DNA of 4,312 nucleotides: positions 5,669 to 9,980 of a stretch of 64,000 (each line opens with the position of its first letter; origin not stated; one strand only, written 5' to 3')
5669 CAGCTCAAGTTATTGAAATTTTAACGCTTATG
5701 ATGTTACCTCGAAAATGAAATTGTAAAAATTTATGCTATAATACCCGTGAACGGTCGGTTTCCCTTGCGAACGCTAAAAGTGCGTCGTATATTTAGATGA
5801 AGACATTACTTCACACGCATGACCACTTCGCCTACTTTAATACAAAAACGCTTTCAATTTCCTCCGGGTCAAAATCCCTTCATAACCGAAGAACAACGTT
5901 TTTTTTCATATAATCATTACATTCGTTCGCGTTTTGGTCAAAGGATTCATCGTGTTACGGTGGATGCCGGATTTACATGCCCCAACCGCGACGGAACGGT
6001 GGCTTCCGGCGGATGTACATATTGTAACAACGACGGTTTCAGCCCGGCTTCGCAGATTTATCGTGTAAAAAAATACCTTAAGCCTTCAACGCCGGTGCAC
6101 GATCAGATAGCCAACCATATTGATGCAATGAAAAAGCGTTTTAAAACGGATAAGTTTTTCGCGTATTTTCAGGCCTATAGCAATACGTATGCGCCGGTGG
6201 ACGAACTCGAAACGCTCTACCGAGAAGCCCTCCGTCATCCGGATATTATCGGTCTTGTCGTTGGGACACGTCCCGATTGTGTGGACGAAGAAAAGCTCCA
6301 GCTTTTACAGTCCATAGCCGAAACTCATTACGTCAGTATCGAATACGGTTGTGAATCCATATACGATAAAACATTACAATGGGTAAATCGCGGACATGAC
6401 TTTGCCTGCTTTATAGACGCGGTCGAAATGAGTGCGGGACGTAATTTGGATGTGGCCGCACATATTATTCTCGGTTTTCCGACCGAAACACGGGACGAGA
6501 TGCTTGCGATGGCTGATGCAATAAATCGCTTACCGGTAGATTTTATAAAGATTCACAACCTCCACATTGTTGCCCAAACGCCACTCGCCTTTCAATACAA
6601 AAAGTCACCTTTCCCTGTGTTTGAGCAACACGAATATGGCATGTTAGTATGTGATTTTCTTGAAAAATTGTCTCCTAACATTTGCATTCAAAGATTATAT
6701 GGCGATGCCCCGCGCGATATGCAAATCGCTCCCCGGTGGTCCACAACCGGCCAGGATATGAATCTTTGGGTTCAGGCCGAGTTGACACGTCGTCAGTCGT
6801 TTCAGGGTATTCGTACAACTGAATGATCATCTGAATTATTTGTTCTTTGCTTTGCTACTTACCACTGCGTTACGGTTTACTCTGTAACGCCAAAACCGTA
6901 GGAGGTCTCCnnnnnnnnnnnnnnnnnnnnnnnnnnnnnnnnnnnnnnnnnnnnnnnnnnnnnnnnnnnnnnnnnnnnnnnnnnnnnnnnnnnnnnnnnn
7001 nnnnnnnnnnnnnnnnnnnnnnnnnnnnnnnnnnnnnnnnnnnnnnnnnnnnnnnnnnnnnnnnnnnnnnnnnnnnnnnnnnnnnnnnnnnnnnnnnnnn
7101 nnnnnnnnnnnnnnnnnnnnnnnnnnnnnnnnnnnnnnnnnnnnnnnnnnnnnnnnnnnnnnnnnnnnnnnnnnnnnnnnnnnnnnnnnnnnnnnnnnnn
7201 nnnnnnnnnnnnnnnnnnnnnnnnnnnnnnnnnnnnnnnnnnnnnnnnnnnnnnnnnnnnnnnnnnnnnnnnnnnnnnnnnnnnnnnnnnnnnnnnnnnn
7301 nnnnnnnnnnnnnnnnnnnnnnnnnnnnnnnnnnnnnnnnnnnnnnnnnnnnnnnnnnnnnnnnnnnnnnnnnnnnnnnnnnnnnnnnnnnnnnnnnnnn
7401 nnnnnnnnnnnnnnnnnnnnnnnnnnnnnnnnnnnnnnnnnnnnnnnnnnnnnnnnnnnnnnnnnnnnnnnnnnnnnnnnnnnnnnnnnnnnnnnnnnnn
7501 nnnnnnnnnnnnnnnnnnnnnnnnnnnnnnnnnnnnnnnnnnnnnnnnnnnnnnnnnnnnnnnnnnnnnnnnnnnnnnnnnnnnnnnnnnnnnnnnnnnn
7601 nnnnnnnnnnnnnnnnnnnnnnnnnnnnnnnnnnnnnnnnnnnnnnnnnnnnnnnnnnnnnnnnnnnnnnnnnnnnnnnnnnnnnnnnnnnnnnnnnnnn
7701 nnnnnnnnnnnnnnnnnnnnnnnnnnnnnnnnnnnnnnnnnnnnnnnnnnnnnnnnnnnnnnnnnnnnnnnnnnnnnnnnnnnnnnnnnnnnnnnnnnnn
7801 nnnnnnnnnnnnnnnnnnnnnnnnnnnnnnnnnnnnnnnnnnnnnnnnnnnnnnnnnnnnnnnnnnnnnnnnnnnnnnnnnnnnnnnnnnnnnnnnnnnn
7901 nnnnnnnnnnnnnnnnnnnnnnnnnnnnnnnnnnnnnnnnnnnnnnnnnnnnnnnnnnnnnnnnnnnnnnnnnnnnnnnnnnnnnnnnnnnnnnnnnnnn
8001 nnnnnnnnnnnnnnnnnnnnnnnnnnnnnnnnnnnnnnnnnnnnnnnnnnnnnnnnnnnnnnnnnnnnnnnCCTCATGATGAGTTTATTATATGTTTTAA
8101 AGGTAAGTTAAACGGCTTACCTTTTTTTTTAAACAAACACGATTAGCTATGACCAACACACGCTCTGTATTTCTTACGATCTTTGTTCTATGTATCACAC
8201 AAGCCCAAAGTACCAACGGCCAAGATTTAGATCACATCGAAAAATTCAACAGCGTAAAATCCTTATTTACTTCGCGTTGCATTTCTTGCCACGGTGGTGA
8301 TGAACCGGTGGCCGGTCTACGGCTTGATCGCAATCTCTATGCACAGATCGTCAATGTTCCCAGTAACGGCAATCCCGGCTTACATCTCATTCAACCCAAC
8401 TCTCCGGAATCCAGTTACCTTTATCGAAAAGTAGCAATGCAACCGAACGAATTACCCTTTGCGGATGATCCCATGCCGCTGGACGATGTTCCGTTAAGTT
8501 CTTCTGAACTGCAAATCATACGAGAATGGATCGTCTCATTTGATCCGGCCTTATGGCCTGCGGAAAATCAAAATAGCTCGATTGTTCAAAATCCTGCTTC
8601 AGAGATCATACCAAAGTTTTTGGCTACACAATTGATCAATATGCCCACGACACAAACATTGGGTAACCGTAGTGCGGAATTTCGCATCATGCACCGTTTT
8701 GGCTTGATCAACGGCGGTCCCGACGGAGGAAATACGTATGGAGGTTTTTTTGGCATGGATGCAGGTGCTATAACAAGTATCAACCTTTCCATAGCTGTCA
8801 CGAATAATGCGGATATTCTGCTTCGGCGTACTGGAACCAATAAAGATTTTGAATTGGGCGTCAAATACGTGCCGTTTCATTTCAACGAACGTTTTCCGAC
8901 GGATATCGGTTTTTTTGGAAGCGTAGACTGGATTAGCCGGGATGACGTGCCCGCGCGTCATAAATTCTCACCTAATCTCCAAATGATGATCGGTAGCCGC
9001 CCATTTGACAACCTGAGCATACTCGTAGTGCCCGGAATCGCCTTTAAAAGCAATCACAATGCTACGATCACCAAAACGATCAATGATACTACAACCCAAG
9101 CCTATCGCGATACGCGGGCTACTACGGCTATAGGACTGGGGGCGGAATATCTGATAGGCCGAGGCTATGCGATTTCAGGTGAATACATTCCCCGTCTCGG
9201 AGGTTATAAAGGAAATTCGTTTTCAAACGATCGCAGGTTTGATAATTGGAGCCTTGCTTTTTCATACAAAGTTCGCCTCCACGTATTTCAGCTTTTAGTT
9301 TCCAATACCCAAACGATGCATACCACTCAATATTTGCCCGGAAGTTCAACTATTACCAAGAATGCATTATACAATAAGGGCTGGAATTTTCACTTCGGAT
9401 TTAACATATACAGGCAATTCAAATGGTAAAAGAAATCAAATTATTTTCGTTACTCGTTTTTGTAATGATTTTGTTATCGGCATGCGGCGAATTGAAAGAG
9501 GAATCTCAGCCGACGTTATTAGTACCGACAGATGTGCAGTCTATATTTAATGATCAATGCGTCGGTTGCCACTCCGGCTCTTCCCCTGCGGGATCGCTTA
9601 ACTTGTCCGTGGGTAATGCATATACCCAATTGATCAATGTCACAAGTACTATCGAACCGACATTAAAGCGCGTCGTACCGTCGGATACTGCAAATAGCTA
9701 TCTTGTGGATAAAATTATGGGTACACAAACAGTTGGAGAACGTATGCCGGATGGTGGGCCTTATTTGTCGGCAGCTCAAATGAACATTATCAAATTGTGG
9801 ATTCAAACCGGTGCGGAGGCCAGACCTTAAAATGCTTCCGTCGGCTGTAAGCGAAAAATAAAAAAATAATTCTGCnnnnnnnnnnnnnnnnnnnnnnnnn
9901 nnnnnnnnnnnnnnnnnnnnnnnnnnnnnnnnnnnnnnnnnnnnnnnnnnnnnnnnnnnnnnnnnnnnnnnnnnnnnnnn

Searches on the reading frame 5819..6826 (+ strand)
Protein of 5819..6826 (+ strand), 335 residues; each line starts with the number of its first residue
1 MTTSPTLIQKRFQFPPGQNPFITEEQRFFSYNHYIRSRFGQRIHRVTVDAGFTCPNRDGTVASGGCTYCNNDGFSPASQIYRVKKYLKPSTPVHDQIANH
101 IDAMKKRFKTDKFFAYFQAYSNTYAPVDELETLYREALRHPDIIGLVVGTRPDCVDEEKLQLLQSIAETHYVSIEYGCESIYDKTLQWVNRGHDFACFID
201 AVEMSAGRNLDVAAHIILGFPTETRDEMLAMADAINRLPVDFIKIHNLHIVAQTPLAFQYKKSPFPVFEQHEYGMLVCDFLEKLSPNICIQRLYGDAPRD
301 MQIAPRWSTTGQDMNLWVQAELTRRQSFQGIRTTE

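Call 7: search_protein_families(library=pfam, proteins=[window:5819-6826:+], max_evalue=0.001)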
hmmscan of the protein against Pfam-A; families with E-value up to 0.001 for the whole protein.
window:5819-6826:+ (335 aa): 2 families
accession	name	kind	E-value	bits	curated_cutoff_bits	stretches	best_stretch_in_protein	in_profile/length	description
PF16199.10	Radical_SAM_C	-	4e-21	75.3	31.9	1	240-309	1-70/85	Radical_SAM C-terminal domain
PF04055.27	Radical_SAM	-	1.4e-15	58.3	29.5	1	64-234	9-165/166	Radical SAM superfamily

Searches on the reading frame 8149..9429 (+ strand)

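Call 7: search_protein_families(library=pfam, proteins=[window:8149-9429:+], max_evalue=0.001)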
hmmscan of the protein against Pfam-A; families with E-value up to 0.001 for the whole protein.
window:8149-9429:+ (426 aa): 3 families
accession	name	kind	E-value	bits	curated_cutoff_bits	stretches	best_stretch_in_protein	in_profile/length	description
PF19089.6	DUF5777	-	7.9e-41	140.4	23.1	1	157-424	1-247/247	Membrane bound beta barrel domain (DUF5777)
PF07635.16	PSCyt1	-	1.3e-06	29.3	22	1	44-97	1-48/59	Planctomycete cytochrome C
PF13505.12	OMP_b-brl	-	0.00051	20.7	28.7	0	228-374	38-174/175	Outer membrane protein beta-barrel domain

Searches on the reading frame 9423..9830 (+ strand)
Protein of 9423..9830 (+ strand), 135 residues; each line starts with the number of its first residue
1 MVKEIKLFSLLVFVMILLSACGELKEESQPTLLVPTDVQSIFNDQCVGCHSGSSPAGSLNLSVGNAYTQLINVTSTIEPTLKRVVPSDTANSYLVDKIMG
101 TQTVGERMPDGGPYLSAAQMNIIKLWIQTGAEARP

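Call 7: search_protein_families(library=pfam, proteins=[window:9423-9830:+], max_evalue=0.001)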
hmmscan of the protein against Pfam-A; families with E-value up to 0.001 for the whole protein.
window:9423-9830:+ (135 aa): 2 families
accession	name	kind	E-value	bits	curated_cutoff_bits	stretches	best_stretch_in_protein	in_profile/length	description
PF13442.11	Cytochrome_CBB3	-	6.2e-05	23.7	27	1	36-127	4-68/68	Cytochrome C oxidase, cbb3-type, subunit III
PF07635.16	PSCyt1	-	0.00029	21.8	22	0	46-109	1-56/59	Planctomycete cytochrome C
